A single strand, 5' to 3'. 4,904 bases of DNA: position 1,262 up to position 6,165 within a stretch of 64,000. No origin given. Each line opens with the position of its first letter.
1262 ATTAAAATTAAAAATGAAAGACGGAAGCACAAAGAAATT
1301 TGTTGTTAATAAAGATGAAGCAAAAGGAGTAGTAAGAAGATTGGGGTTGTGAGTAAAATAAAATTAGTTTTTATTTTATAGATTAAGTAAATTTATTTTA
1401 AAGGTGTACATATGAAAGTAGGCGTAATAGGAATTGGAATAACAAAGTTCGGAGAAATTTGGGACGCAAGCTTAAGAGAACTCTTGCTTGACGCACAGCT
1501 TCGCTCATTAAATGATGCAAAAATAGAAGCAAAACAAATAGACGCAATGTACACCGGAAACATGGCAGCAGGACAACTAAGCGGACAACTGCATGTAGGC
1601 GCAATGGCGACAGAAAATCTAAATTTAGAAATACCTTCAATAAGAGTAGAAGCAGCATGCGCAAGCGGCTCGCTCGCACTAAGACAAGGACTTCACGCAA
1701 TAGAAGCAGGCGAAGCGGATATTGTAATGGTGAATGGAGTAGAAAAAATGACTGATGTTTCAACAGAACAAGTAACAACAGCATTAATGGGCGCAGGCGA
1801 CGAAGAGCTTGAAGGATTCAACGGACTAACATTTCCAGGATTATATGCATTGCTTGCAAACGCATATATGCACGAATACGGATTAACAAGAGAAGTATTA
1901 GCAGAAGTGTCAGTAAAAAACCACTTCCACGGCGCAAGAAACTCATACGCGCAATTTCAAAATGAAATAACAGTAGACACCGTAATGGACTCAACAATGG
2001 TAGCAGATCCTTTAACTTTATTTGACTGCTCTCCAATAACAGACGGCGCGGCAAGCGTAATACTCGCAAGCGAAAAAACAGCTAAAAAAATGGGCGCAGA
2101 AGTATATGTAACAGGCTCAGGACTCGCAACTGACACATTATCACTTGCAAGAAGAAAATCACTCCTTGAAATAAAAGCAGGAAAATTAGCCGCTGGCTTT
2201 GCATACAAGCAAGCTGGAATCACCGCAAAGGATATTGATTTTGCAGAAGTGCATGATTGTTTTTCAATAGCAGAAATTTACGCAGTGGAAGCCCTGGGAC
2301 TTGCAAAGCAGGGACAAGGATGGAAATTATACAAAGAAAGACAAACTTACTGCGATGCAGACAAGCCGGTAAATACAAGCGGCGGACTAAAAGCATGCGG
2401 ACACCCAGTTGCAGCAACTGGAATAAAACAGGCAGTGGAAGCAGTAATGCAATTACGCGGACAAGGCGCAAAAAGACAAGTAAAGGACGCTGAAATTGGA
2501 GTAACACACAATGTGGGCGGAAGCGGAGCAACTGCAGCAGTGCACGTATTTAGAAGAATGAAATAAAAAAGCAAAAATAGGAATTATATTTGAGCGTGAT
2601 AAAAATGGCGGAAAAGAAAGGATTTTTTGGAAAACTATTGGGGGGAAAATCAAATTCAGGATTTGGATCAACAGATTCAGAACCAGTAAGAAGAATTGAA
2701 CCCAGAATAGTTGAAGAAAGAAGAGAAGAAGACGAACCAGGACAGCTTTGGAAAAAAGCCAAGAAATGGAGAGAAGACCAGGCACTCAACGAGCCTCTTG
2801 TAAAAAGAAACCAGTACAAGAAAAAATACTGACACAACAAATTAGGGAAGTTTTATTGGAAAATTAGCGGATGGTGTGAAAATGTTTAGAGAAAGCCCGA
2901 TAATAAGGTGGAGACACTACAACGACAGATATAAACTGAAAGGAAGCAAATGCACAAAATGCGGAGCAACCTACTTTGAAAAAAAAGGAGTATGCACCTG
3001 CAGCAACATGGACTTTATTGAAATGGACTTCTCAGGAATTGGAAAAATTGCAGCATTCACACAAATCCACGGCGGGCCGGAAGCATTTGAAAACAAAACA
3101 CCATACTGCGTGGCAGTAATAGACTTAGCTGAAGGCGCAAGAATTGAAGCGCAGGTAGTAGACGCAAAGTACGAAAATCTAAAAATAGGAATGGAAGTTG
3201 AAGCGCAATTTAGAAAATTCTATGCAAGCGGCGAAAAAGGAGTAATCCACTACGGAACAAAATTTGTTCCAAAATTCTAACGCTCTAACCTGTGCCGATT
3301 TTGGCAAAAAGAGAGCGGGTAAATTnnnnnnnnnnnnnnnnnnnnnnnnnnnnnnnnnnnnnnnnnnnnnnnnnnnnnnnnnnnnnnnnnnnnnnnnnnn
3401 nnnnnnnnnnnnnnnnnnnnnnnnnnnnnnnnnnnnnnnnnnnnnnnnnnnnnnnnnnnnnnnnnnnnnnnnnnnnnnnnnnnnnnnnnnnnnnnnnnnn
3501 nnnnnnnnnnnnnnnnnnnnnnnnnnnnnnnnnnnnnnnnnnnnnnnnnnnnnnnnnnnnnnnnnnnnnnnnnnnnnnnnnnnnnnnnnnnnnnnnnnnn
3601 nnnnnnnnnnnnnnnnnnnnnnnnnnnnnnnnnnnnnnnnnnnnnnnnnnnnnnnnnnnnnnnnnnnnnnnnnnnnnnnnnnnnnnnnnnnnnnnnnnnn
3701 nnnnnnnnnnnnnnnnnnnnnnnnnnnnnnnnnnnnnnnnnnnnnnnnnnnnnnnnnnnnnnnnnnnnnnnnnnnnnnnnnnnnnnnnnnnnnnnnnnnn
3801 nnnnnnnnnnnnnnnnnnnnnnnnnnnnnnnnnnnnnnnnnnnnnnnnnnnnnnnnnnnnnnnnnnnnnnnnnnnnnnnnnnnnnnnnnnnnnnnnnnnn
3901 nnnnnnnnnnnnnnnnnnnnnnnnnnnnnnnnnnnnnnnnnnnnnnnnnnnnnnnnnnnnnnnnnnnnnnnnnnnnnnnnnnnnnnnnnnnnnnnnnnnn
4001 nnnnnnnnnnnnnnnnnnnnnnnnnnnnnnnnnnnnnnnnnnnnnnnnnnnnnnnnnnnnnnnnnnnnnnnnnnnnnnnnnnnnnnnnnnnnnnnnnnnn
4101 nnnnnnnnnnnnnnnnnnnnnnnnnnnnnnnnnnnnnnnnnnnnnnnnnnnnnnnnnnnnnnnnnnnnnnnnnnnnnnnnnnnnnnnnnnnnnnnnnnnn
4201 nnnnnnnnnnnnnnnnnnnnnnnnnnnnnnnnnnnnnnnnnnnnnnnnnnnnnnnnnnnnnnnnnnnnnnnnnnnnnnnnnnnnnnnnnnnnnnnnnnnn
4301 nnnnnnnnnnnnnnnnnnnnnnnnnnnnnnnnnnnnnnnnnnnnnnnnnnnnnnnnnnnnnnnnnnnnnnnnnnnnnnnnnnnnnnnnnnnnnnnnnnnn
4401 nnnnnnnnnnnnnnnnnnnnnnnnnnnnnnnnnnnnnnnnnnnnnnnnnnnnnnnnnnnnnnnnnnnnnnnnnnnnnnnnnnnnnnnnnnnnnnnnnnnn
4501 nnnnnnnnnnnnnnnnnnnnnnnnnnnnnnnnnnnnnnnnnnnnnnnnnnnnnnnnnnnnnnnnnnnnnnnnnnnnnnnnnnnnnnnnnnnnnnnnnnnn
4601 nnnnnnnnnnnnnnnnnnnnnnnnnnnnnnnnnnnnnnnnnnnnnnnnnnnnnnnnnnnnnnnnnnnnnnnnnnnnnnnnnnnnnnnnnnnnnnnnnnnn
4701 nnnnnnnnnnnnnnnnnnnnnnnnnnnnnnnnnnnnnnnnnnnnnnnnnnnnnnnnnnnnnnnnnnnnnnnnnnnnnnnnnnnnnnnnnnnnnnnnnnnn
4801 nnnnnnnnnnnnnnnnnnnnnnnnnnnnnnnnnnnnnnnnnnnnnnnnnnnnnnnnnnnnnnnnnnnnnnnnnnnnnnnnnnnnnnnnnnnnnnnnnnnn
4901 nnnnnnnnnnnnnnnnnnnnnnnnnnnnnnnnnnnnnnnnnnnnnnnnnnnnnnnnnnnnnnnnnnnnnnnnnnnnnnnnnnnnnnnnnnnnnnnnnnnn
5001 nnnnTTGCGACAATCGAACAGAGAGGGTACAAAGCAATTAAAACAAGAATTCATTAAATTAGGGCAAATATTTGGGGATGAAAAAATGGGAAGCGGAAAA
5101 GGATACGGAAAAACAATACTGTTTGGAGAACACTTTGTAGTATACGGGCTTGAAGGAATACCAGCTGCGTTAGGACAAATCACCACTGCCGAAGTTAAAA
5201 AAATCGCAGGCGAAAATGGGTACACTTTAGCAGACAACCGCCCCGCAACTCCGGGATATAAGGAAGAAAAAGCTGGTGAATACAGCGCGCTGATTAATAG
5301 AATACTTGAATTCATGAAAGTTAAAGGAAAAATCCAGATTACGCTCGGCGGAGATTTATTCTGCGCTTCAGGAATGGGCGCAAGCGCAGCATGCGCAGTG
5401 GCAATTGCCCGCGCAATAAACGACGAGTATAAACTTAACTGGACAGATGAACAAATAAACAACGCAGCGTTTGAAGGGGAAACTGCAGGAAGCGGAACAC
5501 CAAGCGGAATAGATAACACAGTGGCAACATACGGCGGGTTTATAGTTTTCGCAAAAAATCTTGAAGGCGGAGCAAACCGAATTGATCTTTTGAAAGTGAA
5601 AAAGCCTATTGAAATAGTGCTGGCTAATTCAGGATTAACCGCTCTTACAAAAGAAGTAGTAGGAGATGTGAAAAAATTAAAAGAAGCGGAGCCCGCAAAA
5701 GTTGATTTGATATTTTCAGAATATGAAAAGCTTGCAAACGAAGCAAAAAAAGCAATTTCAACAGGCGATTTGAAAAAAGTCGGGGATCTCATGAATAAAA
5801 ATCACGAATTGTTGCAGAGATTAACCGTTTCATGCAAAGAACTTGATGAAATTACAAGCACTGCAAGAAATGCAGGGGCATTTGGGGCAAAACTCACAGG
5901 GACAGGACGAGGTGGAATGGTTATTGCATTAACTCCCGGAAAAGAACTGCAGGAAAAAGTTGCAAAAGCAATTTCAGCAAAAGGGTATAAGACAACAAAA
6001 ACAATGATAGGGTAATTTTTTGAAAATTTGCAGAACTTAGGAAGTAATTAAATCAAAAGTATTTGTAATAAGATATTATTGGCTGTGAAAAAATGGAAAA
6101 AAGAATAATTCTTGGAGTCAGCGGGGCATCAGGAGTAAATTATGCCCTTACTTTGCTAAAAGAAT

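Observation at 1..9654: Alternative (AcnX/UbiD-route) mevalonate operon with three unrecognised ORFs interleaved and no HMG-CoA reductase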

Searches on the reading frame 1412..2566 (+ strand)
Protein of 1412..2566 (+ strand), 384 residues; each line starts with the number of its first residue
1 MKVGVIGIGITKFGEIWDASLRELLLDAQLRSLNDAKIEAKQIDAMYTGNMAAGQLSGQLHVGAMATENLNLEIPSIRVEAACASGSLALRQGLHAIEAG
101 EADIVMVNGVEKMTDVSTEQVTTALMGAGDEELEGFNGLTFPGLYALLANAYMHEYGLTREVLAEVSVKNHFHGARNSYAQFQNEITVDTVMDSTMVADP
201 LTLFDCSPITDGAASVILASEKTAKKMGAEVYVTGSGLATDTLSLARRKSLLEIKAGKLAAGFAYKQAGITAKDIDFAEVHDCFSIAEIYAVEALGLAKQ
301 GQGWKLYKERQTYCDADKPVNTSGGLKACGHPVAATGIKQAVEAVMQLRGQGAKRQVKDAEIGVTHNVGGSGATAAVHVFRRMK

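Call 3: search_protein_families(library=pfam, proteins=[window:1412-2566:+], max_evalue=0.1)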
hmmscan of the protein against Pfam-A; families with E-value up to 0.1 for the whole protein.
window:1412-2566:+ (384 aa): 7 families
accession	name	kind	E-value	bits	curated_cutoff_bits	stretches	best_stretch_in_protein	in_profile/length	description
PF22691.2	Thiolase_C_1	-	6.8e-43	146.3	28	1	238-381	2-143/144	Thiolase C-terminal domain-like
PF00108.29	Thiolase_N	-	1.1e-30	107.3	26.4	1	5-221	3-259/260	Thiolase, N-terminal domain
PF02803.24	Thiolase_C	-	1.4e-11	44.6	27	1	260-364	27-113/123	Thiolase, C-terminal domain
PF00109.32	ketoacyl-synt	-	1.6e-07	31.6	20.8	1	63-116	154-207/252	Beta-ketoacyl synthase, N-terminal domain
PF07451.17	SpoVAD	-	0.00046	19.5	22.1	1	16-107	46-130/329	Stage V sporulation protein AD (SpoVAD)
PF08545.16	ACP_syn_III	-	0.0011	19.2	24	1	79-122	3-47/80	3-Oxoacyl-[acyl-carrier-protein (ACP)] synthase III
PF02801.28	Ketoacyl-synt_C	-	0.072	13.5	20.8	0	261-351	31-110/119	Beta-ketoacyl synthase, C-terminal domain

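Call 4: search_protein_families(library=ncbifam, proteins=[window:1412-2566:+], max_evalue=0.1)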
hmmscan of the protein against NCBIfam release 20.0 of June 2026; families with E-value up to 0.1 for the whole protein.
window:1412-2566:+ (384 aa): 71 families (the best 25 are shown)
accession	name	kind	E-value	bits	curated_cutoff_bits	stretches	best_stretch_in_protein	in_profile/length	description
NF004720.0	PRK06064.1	subfamily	2e-158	527.2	420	1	2-383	3-388/389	thiolase domain-containing protein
NF053570.1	AcCoTHIOL_METTL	equivalog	4.3e-144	480.1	600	1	3-382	4-383/385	acetyl-CoA acetyltransferase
NF005704.0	PRK07516.1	subfamily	3.3e-98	329.2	412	1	2-383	3-388/389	thiolase domain-containing protein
NF004810.0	PRK06157.1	equivalog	2.6e-95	319.9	403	1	2-375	8-388/400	acetyl-CoA acetyltransferase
NF009228.0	PRK12578.1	subfamily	3.1e-93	312.5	485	1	1-382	3-387/387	thiolase domain-containing protein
NF006102.0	PRK08256.1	subfamily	1.6e-75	254.6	436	1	2-382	4-392/394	lipid-transfer protein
NF004982.0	PRK06365.1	equivalog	5.4e-68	230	695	2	3-249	18-266/430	thiolase domain-containing protein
NF004936.0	PRK06289.1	equivalog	4.3e-67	226.7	375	1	19-380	24-401/405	acetyl-CoA acetyltransferase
NF004715.0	PRK06059.1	equivalog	5.2e-63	213.4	424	1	2-379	5-397/399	lipid-transfer protein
NF053628.1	BnzsclthlBbsBGT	equivalog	1.5e-57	195.2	750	1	3-377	7-376/389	benzoylsuccinyl-CoA thiolase subunit BbsB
NF006180.0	PRK08313.1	subfamily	1.7e-55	188.4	514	1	2-379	5-381/389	thiolase domain-containing protein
NF004721.0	PRK06065.1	equivalog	1.9e-54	185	455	1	2-374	11-385/393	thiolase domain-containing protein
NF004811.0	PRK06158.1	subfamily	5.2e-53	180.4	421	1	3-377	10-375/384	acetyl-CoA acetyltransferase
NF004722.0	PRK06066.1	equivalog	4.9e-51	173.9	516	1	1-380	4-383/385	thiolase domain-containing protein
NF006010.0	PRK08142.1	subfamily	3.7e-48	164.2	462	1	17-373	21-375/388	thiolase domain-containing protein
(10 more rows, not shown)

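Call 25: find_related_loci(query=window:1412-2563:+, collection=genome_contigs, flank=6000)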
Query window:1412-2563:+ (384 aa) in genome_contigs; peptide patterns used: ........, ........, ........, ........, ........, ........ (x = any residue, [..] = any of these).
121 stretches matched a pattern; 31 encode a relative of the query (tblastn E <= 1e-3); 31 distinct loci.
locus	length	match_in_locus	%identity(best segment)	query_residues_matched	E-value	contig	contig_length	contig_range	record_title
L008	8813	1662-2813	96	1-384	0e+0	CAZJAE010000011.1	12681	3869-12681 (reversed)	MAG TPA_asm: uncultured archaeon isolate binchicken_co115_24 genome assembly, contig: NODE_7538_length_12681_cov_5.05528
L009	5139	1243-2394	84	1-384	0e+0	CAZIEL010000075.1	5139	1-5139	MAG TPA_asm: uncultured archaeon isolate SRP098346_co1_442 genome assembly, contig: NODE_24290_length_5139_cov_11.876672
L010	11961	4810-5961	83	1-384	0e+0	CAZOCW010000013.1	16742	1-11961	MAG TPA_asm: uncultured archaeon isolate SRP272421_co2_118 genome assembly, contig: NODE_10660_length_16742_cov_4.663990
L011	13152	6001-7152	83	1-384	0e+0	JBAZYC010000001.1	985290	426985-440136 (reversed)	MAG: archaeon isolate SO_2017_GW1_71 NODE_17_length_985290_cov_1.729804_OW334_2017, whole genome shotgun sequence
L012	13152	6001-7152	83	1-384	0e+0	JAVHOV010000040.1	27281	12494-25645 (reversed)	MAG: archaeon isolate WB02no2_33_12 NODE_945_length_27281_cov_7.750312, whole genome shotgun sequence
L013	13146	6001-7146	83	3-384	0e+0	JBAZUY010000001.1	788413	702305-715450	MAG: archaeon isolate SO_2017_GW1_24 NODE_43_length_788413_cov_2.329335_OW334_2017, whole genome shotgun sequence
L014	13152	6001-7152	83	1-384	0e+0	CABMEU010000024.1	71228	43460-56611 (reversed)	uncultured archaeon isolate LFW-252_2 genome assembly, contig: LFW2522_30, whole genome shotgun sequence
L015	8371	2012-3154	82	4-384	0e+0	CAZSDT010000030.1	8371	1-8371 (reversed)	MAG TPA_asm: uncultured archaeon isolate SRP263991_co4_519 genome assembly, contig: NODE_13930_length_8371_cov_5.213083,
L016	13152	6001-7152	80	1-384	0e+0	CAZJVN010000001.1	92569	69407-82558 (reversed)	MAG TPA_asm: uncultured archaeon isolate SRP263991_co4_116 genome assembly, contig: NODE_141_length_92569_cov_7.838100,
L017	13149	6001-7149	79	1-383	0e+0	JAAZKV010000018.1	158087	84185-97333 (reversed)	MAG: Candidatus Iainarchaeum archaeon isolate AS22ysBPME_79 124924_AS22, whole genome shotgun sequence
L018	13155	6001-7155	75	1-384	0e+0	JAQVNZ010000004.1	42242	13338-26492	MAG: Candidatus ainarchaeum sp. isolate STF1_169 NODE_1785_length_42242_cov_4.116894_Sandtown_F1, whole genome shotgun s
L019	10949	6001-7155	75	1-384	0e+0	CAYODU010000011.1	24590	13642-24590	MAG TPA_asm: uncultured archaeon isolate SRP178699_co1_626 genome assembly, contig: NODE_2323_length_24590_cov_5.899491,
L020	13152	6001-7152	82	1-384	0e+0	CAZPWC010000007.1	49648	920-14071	MAG TPA_asm: uncultured archaeon isolate SRP178699_co1_643 genome assembly, contig: NODE_616_length_49648_cov_7.295384,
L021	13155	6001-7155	74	1-384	0e+0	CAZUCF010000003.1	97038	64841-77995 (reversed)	MAG TPA_asm: uncultured archaeon isolate SRP263991_co2_249 genome assembly, contig: NODE_90_length_97038_cov_17.601332,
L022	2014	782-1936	74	1-384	0e+0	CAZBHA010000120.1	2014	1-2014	MAG TPA_asm: uncultured archaeon isolate SRP192927_co6_212 genome assembly, contig: NODE_173902_length_2014_cov_4.296069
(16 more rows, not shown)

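Call 73: search_protein_families(library=padloc, proteins=[L012:5019-5879:+, L011:7958-8773:+], max_evalue=0.1)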
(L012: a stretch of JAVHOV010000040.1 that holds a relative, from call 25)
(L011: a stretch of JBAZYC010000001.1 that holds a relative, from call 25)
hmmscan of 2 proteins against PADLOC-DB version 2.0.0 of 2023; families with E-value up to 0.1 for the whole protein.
L012:5019-5879:+ (286 aa): 0 families

L011:7958-8773:+ (271 aa): 0 families

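Call 74: search_protein_families(library=phrogs, proteins=[L012:5019-5879:+, L011:7958-8773:+], max_evalue=0.1)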
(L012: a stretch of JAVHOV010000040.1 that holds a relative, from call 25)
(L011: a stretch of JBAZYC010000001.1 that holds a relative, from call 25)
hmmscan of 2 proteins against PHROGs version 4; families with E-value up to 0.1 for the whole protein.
L012:5019-5879:+ (286 aa): 0 families

L011:7958-8773:+ (271 aa): 0 families

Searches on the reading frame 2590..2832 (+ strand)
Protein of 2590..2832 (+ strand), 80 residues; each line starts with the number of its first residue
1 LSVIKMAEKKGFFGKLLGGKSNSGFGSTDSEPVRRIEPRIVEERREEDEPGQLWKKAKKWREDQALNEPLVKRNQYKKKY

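Call 3: search_protein_families(library=pfam, proteins=[window:2590-2832:+], max_evalue=0.1)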
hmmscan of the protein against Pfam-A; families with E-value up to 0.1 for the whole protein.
window:2590-2832:+ (80 aa): 0 families

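Call 4: search_protein_families(library=ncbifam, proteins=[window:2590-2832:+], max_evalue=0.1)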
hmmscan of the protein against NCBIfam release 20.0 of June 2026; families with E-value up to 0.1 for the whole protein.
window:2590-2832:+ (80 aa): 0 families

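Call 73: search_protein_families(library=padloc, proteins=[window:2605-2832:+], max_evalue=0.1)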
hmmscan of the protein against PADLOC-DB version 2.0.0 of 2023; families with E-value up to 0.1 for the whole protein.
window:2605-2832:+ (75 aa): 0 families

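Call 74: search_protein_families(library=phrogs, proteins=[window:2605-2832:+], max_evalue=0.1)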
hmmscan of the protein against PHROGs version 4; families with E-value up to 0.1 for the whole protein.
window:2605-2832:+ (75 aa): 0 families

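Call 86: search_protein_families(library=pfam, alignment_id=A8, max_evalue=1)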
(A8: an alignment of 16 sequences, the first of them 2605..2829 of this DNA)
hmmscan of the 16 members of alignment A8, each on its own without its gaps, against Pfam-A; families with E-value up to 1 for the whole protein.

A. member 1, window:2605-2829:+ (75 aa): 0 families

B. families by the number of members that match (of 16 scanned): 7 families
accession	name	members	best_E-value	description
PF08075.16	NOPS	1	0.018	NOPS (NUC059) domain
PF03765.21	CRAL_TRIO_N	1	0.026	CRAL/TRIO, N-terminal domain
PF12286.13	DUF3622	1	0.046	Protein of unknown function (DUF3622)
PF09085.16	Adhes-Ig_like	1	0.07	Adhesion molecule, immunoglobulin-like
PF15103.11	G0-G1_switch_2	1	0.095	G0/G1 switch protein 2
PF09849.14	DUF2076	1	0.18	Uncharacterized protein conserved in bacteria (DUF2076)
PF23836.1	DUF7206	1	0.24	Family of unknown function (DUF7206)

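Call 88: search_solved_structures(query=A8, max_evalue=10)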
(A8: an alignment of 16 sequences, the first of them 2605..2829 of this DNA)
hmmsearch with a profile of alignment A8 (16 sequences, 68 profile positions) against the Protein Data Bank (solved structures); distinct sequences matched with E-value up to 10: 1.
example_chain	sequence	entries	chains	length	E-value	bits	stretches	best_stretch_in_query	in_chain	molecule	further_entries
6aaf_B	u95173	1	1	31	0.68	13.7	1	33-49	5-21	Transmembrane protein 184 homolog C30D11.06c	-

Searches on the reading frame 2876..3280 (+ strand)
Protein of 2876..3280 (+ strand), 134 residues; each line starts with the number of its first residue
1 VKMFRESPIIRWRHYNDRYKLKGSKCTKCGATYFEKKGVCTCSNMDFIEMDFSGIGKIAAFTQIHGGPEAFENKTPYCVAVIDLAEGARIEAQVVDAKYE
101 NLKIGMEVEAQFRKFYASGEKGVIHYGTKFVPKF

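Call 3: search_protein_families(library=pfam, proteins=[window:2876-3280:+], max_evalue=0.1)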
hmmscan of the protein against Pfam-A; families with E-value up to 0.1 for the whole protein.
window:2876-3280:+ (134 aa): 2 families
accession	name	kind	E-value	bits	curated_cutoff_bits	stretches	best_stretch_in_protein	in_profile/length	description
PF01796.24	OB_ChsH2_C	-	2.3e-17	63.1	27.1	1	51-113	3-65/65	ChsH2, C-terminal OB-fold domain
PF12172.15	zf-ChsH2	-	2.3e-06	27.7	23.2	1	17-42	5-31/37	ChsH2, rubredoxin-like zinc ribbon domain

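Call 4: search_protein_families(library=ncbifam, proteins=[window:2876-3280:+], max_evalue=0.1)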
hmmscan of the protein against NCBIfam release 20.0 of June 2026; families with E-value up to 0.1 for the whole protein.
window:2876-3280:+ (134 aa): 3 families
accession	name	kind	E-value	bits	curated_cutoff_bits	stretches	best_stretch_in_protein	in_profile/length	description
NF053627.1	BnzsclthlBbsAGT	equivalog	8.3e-11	42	250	1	20-111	35-124/145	benzoylsuccinyl-CoA thiolase subunit BbsA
NF006681.0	PRK09229.1-2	equivalog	0.033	12.9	362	1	42-117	100-177/451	formimidoylglutamate deiminase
NF001646.0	PRK00420.1-3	equivalog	0.039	14.2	117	1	20-45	17-42/117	hypothetical protein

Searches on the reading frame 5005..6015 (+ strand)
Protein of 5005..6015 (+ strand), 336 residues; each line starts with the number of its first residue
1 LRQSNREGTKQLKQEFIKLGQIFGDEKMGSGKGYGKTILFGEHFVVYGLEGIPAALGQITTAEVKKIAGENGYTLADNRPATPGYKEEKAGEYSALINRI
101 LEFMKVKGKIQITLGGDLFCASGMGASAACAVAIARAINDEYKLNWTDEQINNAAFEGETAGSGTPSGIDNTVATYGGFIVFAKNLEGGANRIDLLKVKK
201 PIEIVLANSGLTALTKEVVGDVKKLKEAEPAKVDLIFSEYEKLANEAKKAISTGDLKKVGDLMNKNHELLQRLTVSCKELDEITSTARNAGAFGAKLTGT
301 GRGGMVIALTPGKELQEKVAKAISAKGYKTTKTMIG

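Call 3: search_protein_families(library=pfam, proteins=[window:5005-6015:+], max_evalue=0.1)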
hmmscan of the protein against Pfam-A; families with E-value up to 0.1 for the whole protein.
window:5005-6015:+ (336 aa): 5 families
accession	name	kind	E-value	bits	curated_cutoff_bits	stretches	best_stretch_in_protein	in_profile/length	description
PF08544.19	GHMP_kinases_C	-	8.5e-17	61.8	21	1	248-328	2-84/85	GHMP kinases C terminal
PF00288.32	GHMP_kinases_N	-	4.7e-12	46.4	22.3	1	99-178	5-87/87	GHMP kinases N terminal domain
PF22700.2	MVD-like_N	-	0.00033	20.8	27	1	87-164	59-135/157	Diphosphomevalonate decarboxylase-like N-terminal domain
PF05130.17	FlgN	-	0.037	14.9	30.5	1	241-288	21-68/147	FlgN protein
PF25588.1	DUF7934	-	0.04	13.6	30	1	207-271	148-212/333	Family of unknown function (DUF7934)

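Call 4: search_protein_families(library=ncbifam, proteins=[window:5005-6015:+], max_evalue=0.1)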
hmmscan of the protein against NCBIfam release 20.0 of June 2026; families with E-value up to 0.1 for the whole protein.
window:5005-6015:+ (336 aa): 21 families
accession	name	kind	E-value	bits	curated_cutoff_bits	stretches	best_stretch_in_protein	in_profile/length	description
TIGR00549.1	mevalon_kin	equivalog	1.5e-65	221.4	163.05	1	35-309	3-276/276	mevalonate kinase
NF003036.0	PRK03926.1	equivalog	5.8e-53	179.9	403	1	35-330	8-286/302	mevalonate kinase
NF003006.0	PRK03817.1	equivalog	6.5e-26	91.1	443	2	199-326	202-328/352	galactokinase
NF002288.1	PRK01212.1-4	equivalog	4.4e-20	71.9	194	1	94-325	61-280/303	homoserine kinase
TIGR00131.1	gal_kin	equivalog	1.7e-16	60.1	226.65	1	234-331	273-370/388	galactokinase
NF003705.0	PRK05322.1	equivalog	1.9e-14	53.2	385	1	239-322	277-360/388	galactokinase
NF001816.0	PRK00555.1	equivalog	5.2e-13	48.7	509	1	235-329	249-346/363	galactokinase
NF049969.1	GlMnHpPKinHddA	equivalog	1.1e-12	48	600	1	93-311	80-306/338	D-glycero-D-manno-heptose 7-phosphate kinase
NF003472.0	PRK05101.1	equivalog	1.3e-12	47.4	499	2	224-329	256-362/382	galactokinase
NF009948.0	PRK13412.1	equivalog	5.5e-10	37.6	721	1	105-310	722-937/974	bifunctional fucokinase/fucose-1-phosphate guanylyltransferase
TIGR01220.1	Pmev_kin_Gr_pos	equivalog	6.3e-10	38.6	165.7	2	192-328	206-347/358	phosphomevalonate kinase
TIGR00191.1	thrB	equivalog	3.3e-08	32.7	168.25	1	99-325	69-282/304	homoserine kinase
NF040725.1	panto_kin_Meth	equivalog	3.8e-08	32.6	380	1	90-231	68-201/286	pantoate kinase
NF040957.1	Arch_PMK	equivalog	3.6e-07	30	500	1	122-325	92-299/316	phosphomevalonate kinase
TIGR01920.1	Shik_kin_archae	equivalog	4.8e-06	26.1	126.85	1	60-316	25-254/266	shikimate kinase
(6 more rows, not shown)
